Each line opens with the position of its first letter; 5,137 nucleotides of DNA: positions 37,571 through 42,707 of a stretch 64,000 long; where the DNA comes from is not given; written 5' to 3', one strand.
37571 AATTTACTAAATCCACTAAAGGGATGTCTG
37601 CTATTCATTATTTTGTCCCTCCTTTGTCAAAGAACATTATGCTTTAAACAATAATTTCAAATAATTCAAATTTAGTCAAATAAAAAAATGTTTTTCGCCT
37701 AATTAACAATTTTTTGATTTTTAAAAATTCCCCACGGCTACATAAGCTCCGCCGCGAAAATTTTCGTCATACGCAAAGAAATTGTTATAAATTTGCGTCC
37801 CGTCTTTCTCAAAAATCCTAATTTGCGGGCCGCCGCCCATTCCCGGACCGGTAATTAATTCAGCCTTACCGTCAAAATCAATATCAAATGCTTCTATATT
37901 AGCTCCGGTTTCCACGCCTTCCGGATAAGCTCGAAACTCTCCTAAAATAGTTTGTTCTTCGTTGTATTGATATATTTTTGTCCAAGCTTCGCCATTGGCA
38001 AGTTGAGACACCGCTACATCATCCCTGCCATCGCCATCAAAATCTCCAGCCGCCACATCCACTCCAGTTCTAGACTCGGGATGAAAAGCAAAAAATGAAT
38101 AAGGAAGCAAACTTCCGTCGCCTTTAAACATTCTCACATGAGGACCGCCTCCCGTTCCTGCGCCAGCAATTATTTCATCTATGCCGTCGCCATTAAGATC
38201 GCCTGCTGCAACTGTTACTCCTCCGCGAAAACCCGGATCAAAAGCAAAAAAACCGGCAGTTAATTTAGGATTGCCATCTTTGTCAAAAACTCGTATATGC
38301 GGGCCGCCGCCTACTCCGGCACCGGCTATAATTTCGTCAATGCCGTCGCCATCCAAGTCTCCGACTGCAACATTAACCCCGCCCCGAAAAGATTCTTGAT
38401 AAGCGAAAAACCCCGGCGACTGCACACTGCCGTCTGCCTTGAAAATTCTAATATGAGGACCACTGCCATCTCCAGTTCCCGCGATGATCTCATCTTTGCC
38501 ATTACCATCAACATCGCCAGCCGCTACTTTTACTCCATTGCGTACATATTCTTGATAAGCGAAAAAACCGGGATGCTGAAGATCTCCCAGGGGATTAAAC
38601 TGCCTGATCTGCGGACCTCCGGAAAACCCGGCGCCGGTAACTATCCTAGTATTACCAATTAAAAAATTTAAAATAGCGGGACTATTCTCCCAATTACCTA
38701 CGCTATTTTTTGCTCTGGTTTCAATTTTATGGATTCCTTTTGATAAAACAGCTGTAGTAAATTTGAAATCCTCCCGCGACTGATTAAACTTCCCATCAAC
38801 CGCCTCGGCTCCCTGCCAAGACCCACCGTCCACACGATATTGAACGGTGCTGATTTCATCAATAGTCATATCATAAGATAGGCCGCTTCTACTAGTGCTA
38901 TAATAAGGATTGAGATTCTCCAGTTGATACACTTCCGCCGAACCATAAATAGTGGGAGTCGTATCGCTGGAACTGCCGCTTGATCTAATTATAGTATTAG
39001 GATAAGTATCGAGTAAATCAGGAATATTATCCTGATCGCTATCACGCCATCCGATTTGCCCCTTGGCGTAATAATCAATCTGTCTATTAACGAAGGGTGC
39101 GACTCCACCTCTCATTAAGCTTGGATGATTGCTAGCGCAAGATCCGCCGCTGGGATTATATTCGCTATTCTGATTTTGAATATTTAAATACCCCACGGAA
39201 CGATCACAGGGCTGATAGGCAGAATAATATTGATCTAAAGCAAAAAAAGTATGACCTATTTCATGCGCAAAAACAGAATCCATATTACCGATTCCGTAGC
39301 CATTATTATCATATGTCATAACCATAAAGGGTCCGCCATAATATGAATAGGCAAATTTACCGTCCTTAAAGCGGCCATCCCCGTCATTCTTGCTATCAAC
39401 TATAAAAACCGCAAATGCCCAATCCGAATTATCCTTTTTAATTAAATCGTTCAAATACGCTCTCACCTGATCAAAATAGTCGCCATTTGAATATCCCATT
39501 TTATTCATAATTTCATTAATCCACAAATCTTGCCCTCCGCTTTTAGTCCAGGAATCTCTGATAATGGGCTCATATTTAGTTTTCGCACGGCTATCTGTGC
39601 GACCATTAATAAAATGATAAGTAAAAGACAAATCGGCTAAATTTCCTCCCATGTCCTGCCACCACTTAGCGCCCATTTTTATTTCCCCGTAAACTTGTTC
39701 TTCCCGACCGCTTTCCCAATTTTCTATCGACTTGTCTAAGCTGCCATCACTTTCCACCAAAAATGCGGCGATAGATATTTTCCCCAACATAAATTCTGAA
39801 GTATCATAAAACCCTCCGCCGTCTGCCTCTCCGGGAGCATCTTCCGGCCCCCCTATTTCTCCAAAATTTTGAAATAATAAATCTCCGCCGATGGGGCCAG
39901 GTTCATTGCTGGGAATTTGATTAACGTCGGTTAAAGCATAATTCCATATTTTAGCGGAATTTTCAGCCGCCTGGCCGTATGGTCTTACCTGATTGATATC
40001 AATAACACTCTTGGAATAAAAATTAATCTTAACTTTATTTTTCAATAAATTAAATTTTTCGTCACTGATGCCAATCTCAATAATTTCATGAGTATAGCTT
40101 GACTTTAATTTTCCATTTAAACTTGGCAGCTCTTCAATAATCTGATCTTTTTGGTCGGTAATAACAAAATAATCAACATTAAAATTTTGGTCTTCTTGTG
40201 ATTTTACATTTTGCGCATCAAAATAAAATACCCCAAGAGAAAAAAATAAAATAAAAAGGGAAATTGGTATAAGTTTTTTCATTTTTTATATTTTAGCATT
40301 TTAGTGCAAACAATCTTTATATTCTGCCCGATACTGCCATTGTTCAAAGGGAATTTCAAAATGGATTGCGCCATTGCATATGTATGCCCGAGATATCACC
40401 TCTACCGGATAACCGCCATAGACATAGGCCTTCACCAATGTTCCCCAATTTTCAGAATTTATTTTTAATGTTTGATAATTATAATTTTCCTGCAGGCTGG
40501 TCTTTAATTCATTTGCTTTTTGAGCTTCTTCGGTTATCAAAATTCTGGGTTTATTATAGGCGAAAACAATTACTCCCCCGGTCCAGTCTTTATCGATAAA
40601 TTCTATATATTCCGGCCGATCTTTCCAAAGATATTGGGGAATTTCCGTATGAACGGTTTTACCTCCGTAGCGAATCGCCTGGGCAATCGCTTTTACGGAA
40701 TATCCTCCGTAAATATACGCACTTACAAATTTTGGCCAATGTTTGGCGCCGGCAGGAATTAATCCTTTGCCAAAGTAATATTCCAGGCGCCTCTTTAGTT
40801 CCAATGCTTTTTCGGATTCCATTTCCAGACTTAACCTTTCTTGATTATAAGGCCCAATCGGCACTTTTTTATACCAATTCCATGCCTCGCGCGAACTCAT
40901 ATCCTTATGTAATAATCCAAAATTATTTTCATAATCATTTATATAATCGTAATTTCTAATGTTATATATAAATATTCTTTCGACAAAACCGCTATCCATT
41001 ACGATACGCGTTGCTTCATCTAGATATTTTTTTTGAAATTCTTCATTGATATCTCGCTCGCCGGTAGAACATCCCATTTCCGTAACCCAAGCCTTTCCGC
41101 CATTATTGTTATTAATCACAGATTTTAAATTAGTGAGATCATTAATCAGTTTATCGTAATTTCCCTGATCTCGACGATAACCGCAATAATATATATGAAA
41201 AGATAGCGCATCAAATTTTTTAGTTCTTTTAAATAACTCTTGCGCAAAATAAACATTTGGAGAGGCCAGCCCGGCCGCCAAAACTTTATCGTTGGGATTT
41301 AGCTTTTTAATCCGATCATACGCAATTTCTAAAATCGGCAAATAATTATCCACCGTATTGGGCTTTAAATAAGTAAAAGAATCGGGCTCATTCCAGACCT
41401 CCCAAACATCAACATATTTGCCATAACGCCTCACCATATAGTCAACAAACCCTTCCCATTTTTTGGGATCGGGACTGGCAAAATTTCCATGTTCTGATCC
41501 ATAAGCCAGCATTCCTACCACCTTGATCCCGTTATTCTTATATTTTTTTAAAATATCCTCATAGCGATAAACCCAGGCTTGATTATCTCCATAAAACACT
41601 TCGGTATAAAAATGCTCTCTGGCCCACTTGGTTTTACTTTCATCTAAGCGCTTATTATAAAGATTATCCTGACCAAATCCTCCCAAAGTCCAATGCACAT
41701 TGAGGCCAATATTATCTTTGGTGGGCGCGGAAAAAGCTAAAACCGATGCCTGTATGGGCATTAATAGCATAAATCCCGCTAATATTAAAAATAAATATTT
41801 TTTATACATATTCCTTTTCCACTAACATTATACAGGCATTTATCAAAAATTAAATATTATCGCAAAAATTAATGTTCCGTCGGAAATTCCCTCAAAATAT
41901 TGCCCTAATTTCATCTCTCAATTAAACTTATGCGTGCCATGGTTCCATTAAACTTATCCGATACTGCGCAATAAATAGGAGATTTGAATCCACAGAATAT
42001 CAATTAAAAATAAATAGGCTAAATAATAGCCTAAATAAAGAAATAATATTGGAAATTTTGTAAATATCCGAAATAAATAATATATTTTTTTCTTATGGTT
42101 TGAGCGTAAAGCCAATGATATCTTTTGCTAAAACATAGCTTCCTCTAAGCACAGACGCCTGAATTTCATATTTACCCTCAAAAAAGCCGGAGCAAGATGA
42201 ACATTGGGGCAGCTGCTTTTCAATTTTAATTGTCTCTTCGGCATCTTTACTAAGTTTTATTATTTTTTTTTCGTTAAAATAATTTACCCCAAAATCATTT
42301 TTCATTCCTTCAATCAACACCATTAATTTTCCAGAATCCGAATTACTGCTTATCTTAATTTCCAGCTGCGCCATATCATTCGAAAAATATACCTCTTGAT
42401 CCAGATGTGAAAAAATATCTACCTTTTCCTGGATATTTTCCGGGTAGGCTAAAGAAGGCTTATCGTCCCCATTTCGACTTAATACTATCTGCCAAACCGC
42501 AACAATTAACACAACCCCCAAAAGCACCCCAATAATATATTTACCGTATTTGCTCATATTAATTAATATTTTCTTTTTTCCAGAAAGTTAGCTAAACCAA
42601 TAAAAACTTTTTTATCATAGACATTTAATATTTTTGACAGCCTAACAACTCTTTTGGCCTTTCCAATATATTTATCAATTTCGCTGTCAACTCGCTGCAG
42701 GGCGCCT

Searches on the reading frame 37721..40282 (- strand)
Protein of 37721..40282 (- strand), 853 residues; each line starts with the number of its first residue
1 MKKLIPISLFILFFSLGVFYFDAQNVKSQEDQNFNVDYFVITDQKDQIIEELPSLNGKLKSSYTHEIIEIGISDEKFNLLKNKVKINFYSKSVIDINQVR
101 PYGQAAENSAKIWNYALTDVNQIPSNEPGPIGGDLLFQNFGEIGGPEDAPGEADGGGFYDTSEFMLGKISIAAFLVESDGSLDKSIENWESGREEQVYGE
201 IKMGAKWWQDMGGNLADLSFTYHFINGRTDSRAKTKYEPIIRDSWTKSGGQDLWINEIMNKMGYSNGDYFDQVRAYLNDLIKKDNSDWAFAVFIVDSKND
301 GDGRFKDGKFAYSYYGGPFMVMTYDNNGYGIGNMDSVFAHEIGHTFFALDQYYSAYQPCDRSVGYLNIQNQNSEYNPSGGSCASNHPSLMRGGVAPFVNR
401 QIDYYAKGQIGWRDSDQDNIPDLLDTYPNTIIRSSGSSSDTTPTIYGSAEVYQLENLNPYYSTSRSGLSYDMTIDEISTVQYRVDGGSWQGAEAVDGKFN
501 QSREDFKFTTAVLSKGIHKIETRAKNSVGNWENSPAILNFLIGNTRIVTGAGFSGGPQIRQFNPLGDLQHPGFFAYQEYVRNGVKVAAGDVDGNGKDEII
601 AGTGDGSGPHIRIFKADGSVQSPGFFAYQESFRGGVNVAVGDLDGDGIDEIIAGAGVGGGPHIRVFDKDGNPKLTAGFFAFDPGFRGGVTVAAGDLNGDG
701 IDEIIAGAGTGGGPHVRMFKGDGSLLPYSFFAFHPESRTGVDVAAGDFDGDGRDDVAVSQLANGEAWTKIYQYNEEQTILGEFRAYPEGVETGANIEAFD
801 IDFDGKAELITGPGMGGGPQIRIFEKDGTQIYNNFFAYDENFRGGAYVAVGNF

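Call 75: search_protein_families(library=pfam, proteins=[window:37721-40282:-], max_evalue=0.01)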
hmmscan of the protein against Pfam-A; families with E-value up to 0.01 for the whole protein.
window:37721-40282:- (853 aa): 3 families
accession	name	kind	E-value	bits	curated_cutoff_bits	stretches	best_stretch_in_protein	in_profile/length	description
PF01839.29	FG-GAP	-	2.1e-19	69.4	22.1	4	688-712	2-26/37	FG-GAP repeat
PF13517.12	FG-GAP_3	-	4e-19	69.4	26.9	3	695-758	1-61/61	FG-GAP-like repeat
PF14783.12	BBS2_Mid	-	0.0012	19.4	27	0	589-620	5-33/108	Ciliary BBSome complex subunit 2, middle region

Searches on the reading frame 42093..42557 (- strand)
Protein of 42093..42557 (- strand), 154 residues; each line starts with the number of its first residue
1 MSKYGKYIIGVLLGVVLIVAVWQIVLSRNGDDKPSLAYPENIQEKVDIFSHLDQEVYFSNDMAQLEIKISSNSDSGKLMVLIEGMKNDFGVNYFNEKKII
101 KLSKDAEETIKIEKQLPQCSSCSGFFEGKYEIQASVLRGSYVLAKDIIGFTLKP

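Call 76: search_protein_families(library=pfam, proteins=[window:42093-42557:-], max_evalue=0.01)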
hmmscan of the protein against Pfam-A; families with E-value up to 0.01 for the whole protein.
window:42093-42557:- (154 aa): 1 family
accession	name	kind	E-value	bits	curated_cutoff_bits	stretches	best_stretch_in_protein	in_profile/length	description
PF05421.16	DUF751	-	0.0038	18.3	27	1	1-29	5-33/60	Protein of unknown function (DUF751)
